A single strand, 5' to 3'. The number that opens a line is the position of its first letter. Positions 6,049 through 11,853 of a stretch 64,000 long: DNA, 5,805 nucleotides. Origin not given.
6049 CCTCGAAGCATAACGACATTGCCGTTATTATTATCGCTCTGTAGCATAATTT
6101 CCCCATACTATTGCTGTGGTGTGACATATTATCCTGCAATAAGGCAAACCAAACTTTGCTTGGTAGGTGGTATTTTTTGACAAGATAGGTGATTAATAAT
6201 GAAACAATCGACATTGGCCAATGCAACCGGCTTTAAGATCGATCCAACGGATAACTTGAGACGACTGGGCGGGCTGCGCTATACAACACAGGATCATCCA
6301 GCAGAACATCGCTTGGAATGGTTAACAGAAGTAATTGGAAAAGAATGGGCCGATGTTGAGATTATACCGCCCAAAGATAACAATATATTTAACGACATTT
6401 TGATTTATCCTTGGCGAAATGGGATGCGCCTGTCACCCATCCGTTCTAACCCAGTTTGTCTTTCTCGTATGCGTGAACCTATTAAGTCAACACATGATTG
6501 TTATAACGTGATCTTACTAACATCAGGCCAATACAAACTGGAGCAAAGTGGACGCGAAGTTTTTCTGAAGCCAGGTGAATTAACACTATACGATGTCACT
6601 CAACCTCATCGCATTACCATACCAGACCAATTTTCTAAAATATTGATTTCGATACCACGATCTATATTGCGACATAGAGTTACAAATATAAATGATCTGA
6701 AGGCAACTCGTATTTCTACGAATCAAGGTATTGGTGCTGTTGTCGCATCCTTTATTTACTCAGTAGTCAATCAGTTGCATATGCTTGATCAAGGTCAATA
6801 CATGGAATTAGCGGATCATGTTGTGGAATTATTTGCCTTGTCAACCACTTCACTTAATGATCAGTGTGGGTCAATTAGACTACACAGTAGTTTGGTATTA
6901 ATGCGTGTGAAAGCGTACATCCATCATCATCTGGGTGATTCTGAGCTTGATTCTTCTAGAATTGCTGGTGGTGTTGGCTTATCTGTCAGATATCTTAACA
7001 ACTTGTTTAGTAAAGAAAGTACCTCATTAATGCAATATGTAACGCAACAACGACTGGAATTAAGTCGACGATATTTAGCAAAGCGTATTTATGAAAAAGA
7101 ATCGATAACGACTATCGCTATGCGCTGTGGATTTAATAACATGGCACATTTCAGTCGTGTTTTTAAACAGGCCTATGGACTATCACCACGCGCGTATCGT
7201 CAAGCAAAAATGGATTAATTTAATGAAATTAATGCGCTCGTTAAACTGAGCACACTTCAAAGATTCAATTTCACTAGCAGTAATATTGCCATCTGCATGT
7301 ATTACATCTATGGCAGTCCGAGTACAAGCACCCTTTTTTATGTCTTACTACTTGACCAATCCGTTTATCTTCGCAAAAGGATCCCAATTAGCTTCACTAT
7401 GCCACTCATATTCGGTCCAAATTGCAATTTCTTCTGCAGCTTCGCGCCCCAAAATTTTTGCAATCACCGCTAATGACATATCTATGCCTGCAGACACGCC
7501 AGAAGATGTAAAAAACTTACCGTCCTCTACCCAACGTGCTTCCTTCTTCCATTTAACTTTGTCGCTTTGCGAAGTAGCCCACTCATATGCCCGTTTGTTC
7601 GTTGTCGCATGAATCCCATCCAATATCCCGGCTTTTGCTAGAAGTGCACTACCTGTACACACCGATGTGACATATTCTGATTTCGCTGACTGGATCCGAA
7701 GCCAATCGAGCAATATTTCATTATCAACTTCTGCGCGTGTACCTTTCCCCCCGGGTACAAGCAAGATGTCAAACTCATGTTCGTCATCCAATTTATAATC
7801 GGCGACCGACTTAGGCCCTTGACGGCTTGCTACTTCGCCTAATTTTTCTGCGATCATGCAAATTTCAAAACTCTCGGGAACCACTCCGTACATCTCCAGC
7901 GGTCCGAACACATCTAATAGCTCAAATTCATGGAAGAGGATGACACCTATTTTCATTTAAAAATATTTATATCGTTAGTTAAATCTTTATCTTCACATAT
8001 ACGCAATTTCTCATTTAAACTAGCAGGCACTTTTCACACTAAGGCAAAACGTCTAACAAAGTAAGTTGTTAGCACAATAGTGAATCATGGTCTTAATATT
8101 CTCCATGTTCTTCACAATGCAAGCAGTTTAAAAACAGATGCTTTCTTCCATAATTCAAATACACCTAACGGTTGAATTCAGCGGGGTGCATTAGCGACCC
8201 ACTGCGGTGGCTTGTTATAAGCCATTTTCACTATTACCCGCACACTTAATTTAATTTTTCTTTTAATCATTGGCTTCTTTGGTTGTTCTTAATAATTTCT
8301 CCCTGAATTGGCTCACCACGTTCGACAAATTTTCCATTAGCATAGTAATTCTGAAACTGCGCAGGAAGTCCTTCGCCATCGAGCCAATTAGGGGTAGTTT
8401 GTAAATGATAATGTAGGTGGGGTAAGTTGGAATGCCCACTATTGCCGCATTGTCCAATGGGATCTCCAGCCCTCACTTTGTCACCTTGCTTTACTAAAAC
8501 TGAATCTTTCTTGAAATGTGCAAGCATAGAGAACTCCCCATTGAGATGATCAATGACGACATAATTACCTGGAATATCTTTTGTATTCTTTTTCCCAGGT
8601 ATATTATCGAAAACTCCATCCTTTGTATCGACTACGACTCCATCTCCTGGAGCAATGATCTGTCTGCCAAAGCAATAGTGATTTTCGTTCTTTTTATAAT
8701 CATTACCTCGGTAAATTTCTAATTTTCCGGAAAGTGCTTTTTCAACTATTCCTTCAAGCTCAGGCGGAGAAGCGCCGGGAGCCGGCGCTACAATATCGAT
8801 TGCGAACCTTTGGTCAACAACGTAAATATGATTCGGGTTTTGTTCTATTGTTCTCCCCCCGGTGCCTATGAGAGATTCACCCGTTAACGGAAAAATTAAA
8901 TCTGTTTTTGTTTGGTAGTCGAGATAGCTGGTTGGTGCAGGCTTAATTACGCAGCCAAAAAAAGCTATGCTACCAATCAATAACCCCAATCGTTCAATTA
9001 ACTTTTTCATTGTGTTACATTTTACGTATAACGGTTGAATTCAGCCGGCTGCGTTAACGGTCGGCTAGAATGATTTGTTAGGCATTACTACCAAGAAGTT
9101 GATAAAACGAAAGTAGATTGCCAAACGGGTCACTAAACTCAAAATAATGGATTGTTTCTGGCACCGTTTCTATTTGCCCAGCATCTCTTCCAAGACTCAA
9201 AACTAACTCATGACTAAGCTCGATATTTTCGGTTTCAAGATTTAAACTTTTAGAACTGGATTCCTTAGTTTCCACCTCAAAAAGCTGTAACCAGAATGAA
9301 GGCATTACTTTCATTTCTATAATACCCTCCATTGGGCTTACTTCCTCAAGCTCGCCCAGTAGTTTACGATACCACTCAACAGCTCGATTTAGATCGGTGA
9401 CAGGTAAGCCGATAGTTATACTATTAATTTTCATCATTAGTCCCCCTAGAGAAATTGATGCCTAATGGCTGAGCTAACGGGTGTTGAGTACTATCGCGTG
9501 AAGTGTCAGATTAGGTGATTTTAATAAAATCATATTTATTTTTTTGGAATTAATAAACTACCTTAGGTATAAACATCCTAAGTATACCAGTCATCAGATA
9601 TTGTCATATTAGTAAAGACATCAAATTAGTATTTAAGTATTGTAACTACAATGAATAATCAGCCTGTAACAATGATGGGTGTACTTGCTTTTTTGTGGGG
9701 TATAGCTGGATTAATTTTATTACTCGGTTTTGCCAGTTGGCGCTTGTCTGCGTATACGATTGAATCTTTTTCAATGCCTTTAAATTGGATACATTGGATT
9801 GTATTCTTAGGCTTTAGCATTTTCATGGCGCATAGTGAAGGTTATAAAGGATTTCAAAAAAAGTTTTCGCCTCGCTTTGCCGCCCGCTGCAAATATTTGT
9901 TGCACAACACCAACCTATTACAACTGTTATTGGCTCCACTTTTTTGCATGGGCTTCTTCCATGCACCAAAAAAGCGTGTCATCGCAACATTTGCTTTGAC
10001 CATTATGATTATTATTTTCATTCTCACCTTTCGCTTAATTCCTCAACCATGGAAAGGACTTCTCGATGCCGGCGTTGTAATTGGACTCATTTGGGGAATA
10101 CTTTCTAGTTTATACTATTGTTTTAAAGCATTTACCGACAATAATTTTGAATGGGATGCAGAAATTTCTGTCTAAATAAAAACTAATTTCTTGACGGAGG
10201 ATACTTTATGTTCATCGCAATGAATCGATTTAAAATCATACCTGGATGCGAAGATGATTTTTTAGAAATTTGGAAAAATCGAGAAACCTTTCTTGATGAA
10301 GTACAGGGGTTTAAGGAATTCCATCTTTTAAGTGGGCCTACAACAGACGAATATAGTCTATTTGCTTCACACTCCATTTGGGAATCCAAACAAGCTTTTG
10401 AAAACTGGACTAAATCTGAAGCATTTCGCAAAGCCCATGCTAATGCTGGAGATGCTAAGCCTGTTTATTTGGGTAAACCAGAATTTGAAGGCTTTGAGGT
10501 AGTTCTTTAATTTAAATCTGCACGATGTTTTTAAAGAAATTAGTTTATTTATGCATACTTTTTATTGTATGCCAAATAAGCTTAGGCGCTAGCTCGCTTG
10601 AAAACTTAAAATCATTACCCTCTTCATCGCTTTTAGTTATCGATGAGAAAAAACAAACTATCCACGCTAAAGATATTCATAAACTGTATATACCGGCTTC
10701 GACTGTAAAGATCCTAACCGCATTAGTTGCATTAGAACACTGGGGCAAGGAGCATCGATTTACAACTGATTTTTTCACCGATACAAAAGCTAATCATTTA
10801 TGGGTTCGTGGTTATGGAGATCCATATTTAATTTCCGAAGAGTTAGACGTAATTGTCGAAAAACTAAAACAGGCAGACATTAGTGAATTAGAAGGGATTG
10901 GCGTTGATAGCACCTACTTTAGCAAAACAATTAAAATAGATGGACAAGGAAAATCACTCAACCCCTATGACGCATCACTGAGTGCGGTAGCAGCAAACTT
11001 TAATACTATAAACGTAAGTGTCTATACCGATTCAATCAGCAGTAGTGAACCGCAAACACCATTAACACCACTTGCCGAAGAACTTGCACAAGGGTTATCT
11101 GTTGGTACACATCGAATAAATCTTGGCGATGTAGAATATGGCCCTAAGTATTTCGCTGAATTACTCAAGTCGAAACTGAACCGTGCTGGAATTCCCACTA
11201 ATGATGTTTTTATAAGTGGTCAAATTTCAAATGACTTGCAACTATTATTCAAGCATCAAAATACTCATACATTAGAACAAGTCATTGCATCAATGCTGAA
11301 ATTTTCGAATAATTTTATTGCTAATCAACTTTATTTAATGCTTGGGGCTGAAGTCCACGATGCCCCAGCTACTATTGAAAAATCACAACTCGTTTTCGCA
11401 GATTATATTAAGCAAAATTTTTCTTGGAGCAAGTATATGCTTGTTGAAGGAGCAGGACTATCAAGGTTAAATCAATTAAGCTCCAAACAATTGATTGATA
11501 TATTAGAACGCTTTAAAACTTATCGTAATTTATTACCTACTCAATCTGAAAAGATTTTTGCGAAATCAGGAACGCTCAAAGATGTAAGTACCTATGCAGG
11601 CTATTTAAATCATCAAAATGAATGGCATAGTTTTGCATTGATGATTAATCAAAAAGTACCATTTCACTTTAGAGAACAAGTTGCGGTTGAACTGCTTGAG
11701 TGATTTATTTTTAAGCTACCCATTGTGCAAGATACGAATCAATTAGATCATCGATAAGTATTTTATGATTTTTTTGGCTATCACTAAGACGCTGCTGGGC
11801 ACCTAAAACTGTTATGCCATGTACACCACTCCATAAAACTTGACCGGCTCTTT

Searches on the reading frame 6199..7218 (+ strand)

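Call 37: search_protein_families(library=pfam, proteins=[window:6199-7218:+], max_evalue=0.00001)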
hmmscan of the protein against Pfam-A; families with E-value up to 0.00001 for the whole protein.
window:6199-7218:+ (339 aa): 3 families
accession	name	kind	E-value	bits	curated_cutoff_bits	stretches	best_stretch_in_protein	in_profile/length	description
PF12833.13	HTH_18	-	3e-20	72.7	33.6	1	256-335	2-79/80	Helix-turn-helix domain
PF14525.12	AraC_binding_2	-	1.2e-15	58.1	27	1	76-213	34-169/173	AraC-binding-like domain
PF00165.29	HTH_AraC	-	6.9e-14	52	26.6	1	300-335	8-42/42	Bacterial regulatory helix-turn-helix proteins, AraC family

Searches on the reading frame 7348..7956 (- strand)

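Call 37: search_protein_families(library=pfam, proteins=[window:7348-7956:-], max_evalue=0.00001)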
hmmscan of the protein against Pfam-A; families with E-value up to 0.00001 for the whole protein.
window:7348-7956:- (202 aa): 1 family
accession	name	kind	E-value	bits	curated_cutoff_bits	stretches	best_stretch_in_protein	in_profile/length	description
PF01965.30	DJ-1_PfpI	-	2.8e-22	79.7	26.6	1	1-166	1-164/165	DJ-1/PfpI family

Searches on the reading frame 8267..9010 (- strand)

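Call 37: search_protein_families(library=pfam, proteins=[window:8267-9010:-], max_evalue=0.00001)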
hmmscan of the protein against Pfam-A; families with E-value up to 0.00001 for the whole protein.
window:8267-9010:- (247 aa): 1 family
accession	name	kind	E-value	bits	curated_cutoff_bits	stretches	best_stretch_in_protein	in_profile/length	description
PF01551.29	Peptidase_M23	-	1.9e-17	63.6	28.7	1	115-206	13-90/96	Peptidase family M23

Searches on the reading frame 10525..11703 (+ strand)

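Call 37: search_protein_families(library=pfam, proteins=[window:10525-11703:+], max_evalue=0.00001)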
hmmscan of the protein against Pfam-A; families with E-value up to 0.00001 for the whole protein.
window:10525-11703:+ (392 aa): 1 family
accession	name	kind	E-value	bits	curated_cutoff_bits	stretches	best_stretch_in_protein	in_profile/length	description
PF02113.21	Peptidase_S13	-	9.7e-39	133.8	22.8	2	43-168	29-163/444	D-Ala-D-Ala carboxypeptidase 3 (S13) family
